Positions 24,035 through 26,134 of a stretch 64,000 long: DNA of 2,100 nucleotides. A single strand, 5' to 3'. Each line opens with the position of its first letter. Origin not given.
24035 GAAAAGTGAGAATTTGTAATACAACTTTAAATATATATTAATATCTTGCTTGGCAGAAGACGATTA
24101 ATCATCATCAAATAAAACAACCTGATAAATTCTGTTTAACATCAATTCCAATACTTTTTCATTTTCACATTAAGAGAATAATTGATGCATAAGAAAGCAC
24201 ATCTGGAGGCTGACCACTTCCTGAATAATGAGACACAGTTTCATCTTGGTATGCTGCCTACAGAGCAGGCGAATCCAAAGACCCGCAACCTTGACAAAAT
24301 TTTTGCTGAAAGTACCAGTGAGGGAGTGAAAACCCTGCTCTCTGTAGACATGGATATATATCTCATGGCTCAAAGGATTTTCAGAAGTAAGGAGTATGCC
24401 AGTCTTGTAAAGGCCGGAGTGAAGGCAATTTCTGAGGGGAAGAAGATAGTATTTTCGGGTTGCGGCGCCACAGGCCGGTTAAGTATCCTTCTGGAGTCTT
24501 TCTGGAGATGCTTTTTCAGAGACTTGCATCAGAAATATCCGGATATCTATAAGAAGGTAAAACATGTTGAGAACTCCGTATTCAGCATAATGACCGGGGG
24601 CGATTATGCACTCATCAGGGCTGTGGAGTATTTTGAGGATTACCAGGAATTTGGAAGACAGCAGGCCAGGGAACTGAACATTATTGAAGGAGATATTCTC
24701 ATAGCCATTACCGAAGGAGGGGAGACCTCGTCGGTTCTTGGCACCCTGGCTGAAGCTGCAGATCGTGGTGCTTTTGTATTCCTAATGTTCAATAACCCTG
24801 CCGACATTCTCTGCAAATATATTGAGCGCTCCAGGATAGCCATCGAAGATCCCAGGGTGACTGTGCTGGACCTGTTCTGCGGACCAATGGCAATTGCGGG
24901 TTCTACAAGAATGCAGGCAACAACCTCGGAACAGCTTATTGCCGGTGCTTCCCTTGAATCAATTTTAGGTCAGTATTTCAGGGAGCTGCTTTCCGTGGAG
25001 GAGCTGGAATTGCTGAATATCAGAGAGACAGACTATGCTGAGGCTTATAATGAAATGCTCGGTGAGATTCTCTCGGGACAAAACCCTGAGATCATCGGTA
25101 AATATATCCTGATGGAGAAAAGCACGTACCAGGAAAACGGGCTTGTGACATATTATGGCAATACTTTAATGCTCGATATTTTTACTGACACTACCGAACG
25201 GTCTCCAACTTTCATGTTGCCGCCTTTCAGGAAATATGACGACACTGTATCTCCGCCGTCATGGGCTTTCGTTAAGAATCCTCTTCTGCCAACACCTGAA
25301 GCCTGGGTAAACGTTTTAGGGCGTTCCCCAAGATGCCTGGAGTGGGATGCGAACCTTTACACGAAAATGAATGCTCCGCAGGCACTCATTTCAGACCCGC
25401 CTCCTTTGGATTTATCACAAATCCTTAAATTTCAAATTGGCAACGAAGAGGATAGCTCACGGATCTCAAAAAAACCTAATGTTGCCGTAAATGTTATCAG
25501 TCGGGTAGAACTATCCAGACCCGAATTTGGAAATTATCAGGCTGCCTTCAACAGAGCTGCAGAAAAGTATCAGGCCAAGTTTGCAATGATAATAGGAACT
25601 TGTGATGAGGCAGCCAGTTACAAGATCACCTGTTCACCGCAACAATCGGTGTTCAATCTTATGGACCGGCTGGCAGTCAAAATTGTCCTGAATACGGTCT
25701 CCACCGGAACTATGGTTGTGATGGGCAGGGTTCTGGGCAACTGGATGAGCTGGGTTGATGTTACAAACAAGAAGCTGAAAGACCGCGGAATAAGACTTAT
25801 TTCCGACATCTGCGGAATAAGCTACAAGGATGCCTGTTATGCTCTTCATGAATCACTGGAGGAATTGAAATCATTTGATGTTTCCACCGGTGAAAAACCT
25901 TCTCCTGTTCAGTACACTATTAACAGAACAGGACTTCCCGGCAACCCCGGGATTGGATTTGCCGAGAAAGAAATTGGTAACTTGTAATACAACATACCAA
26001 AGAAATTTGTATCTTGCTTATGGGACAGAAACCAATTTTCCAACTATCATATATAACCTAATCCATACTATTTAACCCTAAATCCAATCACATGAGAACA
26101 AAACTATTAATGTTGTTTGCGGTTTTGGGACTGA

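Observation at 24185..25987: A bacterial full-length glucokinase-regulatory-protein (GKRP)-like double-SIS protein lies next to SusC in a MurNAc locus that already has a canonical MurQ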

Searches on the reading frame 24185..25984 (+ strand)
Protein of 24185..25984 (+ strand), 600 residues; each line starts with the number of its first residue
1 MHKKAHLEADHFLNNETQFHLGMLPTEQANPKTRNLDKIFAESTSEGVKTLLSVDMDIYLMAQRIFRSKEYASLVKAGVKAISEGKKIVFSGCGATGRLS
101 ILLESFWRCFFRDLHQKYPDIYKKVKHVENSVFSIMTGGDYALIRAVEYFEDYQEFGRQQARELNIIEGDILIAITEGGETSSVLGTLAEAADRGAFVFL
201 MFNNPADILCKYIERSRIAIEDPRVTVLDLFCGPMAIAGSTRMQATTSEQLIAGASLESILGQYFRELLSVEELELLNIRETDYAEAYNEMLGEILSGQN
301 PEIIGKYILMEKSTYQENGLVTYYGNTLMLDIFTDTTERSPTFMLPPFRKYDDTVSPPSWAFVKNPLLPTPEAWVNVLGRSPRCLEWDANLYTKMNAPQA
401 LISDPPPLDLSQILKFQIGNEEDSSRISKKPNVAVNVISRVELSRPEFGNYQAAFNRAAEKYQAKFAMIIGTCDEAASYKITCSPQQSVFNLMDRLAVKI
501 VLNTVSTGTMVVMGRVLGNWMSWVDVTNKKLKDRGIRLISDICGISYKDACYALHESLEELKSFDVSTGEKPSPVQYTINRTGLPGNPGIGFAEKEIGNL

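Call 3: search_protein_families(library=pfam, proteins=[window:24185-25984:+], max_evalue=1)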
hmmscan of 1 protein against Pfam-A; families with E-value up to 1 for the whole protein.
window:24185-25984:+ (600 aa): 5 families
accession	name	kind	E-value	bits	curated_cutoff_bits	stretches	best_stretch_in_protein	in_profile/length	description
PF22645.1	GKRP_SIS_N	-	1.8e-10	41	27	1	74-189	5-110/113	Glucokinase regulatory protein N-terminal SIS domain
PF13580.11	SIS_2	-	0.0014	19.1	27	1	141-198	77-133/138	SIS domain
PF01380.27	SIS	-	0.0032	17.7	25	1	164-213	49-98/131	SIS domain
PF20741.3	GKRP-like_C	-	0.061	14.3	27.7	1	519-562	2-45/100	C-terminal lid domain of glucokinase regulatory protein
PF15130.11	DUF4566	-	0.11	12.3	27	1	435-505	126-194/226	Domain of unknown function (DUF4566)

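Call 4: search_protein_families(library=ncbifam, proteins=[window:24185-25984:+], max_evalue=1)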
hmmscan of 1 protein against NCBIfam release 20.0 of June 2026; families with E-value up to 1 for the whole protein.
window:24185-25984:+ (600 aa): 6 families
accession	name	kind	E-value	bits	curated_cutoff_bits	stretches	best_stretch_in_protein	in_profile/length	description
NF003915.0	PRK05441.1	subfamily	3.9e-42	144.3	168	2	22-252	4-204/300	N-acetylmuramic acid 6-phosphate etherase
TIGR00274.1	TIGR00274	equivalog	2e-36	125.6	302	2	25-252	2-199/291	N-acetylmuramic acid 6-phosphate etherase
NF009222.0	PRK12570.1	subfamily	3.6e-32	111.5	255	2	17-252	6-211/307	N-acetylmuramic acid 6-phosphate etherase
TIGR03127.2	RuMP_HxlB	equivalog_domain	0.031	14.2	160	1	165-209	69-113/178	6-phospho-3-hexuloisomerase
NF010546.0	PRK13936.1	equivalog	0.034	13.9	276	1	135-219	79-162/197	phosphoheptose isomerase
NF003918.0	PRK05443.1-2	subfamily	0.15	10.2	691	0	117-198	327-406/697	RNA degradosome polyphosphate kinase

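Call 5: search_solved_structures(query=window:24185-25984:+, max_evalue=1, show_alignments=3)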
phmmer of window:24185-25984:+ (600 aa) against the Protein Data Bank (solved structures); distinct sequences matched with E-value up to 1: 14.
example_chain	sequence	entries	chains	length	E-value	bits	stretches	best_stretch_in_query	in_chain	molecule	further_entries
4s12_A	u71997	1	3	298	4.3e-19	71.7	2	19-252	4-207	N-acetylmuramic acid 6-phosphate etherase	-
1nri_A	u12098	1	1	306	6e-13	51.4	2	20-251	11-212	Hypothetical protein HI0754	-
4lzj_A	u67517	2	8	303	7.4e-13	51.1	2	21-249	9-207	N-acetylmuramic acid 6-phosphate etherase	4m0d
4lc9_A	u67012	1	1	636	6.7e-09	38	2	494-548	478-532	Glucokinase regulatory protein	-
4bb9_A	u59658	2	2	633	7.1e-08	34.6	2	494-547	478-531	GLUCOKINASE REGULATORY PROTEIN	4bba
4mqu_A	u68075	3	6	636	7.2e-08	34.6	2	494-547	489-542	Glucokinase regulatory protein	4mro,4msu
4ly9_A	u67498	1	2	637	7.3e-08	34.6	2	494-547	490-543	Glucokinase regulatory protein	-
4ohk_A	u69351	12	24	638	7.3e-08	34.6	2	494-547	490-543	Glucokinase regulatory protein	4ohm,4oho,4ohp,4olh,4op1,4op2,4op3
3w0l_B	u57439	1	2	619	1.5e-07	33.6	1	26-171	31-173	Glucokinase regulatory protein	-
3trj_A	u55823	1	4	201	0.18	13.5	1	134-201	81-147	Phosphoheptose isomerase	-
3cue_C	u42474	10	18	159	0.18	13.5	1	64-134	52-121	Transport protein particle 18 kDa subunit | Trafficking protein particle complex subunit BET5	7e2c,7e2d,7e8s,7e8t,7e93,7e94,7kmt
7ea3_D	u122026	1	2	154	0.2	13.3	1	66-134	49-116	Trafficking protein particle complex subunit BET5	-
3fxa_A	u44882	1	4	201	0.27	12.9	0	168-212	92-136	SIS domain protein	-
5zc3_B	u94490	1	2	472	0.84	11.3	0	506-549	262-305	RxLR effector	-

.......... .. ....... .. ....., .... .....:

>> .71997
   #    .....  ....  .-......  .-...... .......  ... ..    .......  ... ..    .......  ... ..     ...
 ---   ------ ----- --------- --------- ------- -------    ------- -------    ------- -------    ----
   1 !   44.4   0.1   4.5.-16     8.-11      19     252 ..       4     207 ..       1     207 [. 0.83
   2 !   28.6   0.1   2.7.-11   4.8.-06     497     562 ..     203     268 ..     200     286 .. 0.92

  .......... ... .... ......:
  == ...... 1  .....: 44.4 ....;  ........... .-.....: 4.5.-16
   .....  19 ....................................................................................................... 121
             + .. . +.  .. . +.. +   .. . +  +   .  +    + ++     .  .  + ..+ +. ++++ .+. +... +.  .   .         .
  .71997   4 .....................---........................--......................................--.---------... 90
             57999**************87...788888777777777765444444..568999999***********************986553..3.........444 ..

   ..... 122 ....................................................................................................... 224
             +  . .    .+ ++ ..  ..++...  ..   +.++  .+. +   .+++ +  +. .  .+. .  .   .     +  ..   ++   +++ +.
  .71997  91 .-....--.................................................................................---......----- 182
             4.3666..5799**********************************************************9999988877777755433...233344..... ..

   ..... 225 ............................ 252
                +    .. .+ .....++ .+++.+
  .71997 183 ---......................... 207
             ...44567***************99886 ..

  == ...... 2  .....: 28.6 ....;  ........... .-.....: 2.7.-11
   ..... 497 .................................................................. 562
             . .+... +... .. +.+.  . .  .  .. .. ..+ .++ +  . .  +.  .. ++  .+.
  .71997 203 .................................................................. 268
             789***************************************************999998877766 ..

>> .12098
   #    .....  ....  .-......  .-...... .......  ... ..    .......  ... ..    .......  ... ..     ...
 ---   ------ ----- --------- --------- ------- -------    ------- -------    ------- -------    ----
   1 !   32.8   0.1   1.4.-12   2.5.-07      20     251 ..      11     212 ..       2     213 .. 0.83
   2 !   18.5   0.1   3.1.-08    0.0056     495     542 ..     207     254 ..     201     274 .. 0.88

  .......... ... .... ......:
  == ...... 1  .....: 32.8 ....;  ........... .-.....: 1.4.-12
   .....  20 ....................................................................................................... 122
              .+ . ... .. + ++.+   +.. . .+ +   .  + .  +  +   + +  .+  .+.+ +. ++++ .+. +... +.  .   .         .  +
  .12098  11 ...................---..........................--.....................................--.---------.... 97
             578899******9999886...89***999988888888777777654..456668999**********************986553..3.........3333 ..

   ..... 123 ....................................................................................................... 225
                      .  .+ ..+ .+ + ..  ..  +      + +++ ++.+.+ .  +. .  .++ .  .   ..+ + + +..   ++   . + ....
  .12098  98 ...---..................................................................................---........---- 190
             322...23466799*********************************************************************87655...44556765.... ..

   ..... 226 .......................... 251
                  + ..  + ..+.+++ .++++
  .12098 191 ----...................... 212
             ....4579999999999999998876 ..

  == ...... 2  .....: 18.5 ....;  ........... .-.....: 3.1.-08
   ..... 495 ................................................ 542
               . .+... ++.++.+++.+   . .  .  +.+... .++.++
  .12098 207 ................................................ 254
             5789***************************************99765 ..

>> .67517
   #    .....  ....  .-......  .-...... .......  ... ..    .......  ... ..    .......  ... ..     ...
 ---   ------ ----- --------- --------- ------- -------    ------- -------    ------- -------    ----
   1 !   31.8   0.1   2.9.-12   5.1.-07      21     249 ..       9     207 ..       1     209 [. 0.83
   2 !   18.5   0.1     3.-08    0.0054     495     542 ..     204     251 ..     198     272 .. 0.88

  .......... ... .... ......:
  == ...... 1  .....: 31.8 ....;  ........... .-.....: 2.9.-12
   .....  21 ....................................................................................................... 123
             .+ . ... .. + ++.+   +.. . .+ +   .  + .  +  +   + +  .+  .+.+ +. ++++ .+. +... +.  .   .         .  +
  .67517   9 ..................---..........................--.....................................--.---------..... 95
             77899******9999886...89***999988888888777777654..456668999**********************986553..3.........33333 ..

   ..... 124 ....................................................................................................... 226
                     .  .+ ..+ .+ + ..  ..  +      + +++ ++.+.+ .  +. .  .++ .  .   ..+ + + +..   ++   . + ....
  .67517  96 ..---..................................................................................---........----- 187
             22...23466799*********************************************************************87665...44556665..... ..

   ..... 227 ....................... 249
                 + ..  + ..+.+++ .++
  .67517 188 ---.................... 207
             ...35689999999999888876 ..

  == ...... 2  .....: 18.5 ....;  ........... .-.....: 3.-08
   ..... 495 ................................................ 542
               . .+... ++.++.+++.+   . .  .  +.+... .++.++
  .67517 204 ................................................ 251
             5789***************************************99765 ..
